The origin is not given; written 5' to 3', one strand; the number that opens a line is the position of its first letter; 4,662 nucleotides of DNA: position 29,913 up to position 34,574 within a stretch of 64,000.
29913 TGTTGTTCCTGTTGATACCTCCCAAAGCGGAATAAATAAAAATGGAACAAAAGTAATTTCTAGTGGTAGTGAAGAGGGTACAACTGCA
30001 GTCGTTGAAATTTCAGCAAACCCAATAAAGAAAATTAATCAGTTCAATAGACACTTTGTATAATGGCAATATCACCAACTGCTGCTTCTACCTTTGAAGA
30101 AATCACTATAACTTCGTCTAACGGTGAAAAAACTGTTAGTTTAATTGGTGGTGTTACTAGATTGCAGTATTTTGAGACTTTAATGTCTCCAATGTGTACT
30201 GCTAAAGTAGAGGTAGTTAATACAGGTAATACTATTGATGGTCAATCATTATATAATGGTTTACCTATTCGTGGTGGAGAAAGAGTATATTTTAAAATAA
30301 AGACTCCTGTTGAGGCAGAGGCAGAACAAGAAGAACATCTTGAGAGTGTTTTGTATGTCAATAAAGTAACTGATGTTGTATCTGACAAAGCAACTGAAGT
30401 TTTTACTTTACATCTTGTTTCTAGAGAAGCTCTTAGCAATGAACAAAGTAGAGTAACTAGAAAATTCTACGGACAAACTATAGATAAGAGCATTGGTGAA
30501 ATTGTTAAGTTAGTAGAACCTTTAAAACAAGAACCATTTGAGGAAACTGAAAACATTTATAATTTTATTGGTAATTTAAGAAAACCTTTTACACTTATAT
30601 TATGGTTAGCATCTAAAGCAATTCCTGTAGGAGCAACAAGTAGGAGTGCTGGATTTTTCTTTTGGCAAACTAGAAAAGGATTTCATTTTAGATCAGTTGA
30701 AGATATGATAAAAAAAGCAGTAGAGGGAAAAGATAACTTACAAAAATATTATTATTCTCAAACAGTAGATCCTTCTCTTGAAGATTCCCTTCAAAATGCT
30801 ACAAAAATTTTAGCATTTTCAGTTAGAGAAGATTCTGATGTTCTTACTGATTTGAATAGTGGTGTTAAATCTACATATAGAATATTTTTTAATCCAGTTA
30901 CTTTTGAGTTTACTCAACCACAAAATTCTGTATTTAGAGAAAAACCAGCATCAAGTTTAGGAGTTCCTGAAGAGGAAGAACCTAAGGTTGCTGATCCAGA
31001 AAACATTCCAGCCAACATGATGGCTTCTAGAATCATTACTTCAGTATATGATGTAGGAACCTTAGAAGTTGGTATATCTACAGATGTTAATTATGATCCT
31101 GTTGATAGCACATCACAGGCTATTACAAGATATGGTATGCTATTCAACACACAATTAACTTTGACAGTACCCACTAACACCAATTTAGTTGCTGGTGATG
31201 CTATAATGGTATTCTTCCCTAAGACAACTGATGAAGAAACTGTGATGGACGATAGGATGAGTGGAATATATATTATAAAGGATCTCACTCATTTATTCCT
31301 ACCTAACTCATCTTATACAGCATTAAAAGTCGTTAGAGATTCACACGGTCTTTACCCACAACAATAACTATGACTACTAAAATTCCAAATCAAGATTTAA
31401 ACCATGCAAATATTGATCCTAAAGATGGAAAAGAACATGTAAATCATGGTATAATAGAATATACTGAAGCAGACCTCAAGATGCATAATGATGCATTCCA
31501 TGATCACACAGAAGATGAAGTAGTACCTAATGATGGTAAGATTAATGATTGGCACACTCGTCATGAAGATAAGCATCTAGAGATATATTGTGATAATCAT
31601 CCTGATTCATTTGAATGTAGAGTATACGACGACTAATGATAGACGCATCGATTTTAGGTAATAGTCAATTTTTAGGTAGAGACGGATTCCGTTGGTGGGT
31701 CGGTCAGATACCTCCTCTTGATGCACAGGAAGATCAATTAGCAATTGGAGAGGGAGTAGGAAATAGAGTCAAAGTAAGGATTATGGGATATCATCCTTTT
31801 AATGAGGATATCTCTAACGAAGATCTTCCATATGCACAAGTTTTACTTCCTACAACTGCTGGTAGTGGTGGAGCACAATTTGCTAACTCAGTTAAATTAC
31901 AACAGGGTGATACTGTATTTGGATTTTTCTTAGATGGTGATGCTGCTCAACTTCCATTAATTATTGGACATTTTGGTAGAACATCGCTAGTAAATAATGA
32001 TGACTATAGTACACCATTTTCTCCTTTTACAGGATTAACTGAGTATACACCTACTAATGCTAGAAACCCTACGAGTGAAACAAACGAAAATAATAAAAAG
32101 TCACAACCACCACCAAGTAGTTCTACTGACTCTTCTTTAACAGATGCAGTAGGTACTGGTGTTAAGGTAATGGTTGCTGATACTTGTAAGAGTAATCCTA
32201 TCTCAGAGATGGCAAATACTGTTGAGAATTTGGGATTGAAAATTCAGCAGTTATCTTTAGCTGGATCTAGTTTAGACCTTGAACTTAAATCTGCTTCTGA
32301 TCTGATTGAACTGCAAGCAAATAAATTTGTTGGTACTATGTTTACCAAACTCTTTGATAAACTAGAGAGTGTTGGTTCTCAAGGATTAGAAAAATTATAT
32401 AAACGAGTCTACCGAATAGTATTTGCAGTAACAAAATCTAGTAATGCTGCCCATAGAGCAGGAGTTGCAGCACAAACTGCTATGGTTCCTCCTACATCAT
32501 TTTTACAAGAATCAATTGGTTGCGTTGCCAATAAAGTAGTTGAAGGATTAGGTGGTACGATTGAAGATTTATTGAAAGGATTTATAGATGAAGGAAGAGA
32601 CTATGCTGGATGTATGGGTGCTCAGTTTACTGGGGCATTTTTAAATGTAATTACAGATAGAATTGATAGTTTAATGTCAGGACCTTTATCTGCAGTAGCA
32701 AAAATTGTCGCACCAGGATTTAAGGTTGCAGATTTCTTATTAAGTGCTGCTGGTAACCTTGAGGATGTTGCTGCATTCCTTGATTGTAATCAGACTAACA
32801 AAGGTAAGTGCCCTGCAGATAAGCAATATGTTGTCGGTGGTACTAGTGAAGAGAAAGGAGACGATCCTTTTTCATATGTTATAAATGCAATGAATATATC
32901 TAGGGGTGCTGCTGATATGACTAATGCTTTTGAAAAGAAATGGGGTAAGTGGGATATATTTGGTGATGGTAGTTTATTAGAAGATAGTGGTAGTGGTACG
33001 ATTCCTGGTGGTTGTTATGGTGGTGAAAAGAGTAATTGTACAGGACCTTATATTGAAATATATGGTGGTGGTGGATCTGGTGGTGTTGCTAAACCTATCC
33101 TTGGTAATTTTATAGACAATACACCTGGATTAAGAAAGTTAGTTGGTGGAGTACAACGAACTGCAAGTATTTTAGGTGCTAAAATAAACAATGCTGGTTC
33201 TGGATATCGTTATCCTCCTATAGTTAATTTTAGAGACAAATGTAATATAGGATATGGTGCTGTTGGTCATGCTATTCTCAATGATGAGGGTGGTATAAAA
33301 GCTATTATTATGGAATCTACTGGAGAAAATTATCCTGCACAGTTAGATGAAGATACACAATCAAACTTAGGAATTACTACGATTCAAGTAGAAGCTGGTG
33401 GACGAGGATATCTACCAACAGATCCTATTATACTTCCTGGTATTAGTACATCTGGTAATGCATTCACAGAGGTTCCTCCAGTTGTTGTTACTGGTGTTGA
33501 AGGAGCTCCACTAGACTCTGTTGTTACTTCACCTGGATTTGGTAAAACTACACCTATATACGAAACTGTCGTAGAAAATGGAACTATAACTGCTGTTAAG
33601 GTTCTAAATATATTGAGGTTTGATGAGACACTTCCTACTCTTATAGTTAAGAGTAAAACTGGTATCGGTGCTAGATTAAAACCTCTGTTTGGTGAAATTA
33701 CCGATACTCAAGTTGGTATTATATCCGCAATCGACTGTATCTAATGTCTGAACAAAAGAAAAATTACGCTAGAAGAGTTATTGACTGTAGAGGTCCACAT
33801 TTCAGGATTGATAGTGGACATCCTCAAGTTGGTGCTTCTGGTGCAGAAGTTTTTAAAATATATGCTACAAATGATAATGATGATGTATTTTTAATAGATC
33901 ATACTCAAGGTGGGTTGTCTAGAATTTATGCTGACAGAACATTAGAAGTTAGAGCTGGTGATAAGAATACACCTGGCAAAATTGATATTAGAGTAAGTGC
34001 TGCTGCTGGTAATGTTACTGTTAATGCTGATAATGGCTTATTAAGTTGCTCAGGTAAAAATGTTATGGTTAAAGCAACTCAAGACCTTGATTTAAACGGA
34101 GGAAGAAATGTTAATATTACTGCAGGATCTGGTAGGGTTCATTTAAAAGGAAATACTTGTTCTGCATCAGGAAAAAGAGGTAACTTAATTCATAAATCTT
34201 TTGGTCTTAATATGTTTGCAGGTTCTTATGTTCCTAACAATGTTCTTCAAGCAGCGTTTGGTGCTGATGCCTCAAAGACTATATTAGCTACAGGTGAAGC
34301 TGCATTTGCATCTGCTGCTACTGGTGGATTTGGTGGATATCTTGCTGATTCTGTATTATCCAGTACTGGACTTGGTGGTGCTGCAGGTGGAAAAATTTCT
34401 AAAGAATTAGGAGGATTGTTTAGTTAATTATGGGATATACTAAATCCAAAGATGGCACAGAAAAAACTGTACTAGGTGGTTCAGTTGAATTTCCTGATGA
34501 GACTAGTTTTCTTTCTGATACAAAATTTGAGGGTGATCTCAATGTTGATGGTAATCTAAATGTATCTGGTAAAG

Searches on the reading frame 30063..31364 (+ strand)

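Call 54: search_protein_families(library=pfam, proteins=[window:30063-31364:+], max_evalue=0.01)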
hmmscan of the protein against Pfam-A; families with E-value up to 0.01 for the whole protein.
window:30063-31364:+ (434 aa): 0 families

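Call 57: search_protein_families(library=phrogs, proteins=[window:30063-31364:+], max_evalue=0.001)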
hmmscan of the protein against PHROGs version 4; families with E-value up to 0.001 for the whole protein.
window:30063-31364:+ (434 aa): 3 families
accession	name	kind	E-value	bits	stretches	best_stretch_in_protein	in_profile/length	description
phrog_350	-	tail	5.9e-89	300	1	10-431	14-431/436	tail protein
phrog_24827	-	tail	1.4e-21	78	2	340-427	189-279/282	tail protein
phrog_1390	-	tail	0.00017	21.9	0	352-413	253-313/328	tail protein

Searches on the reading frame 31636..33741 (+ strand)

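Call 57: search_protein_families(library=phrogs, proteins=[window:31636-33741:+], max_evalue=0.001)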
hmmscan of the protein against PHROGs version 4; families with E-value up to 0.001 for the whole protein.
window:31636-33741:+ (702 aa): 4 families
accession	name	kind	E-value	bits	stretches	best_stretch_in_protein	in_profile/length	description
phrog_1922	-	tail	1.2e-110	372.5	1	7-575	6-657/932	baseplate hub subunit and tail lysozyme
phrog_694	-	tail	1e-26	94.5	1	10-161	13-163/851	baseplate hub and tail lysozyme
phrog_33098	-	tail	3.2e-22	80.1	1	3-154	3-156/641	baseplate hub and tail lysozyme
phrog_430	-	tail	2.7e-17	63.5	1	43-152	35-144/868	baseplate hub subunit and tail lysozyme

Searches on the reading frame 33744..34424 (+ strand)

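Call 57: search_protein_families(library=phrogs, proteins=[window:33744-34424:+], max_evalue=0.001)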
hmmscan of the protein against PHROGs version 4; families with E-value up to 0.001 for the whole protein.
window:33744-34424:+ (227 aa): 1 family
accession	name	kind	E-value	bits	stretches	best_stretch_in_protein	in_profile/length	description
phrog_3363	-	unknown function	6.3e-39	134.8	1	5-218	3-220/233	-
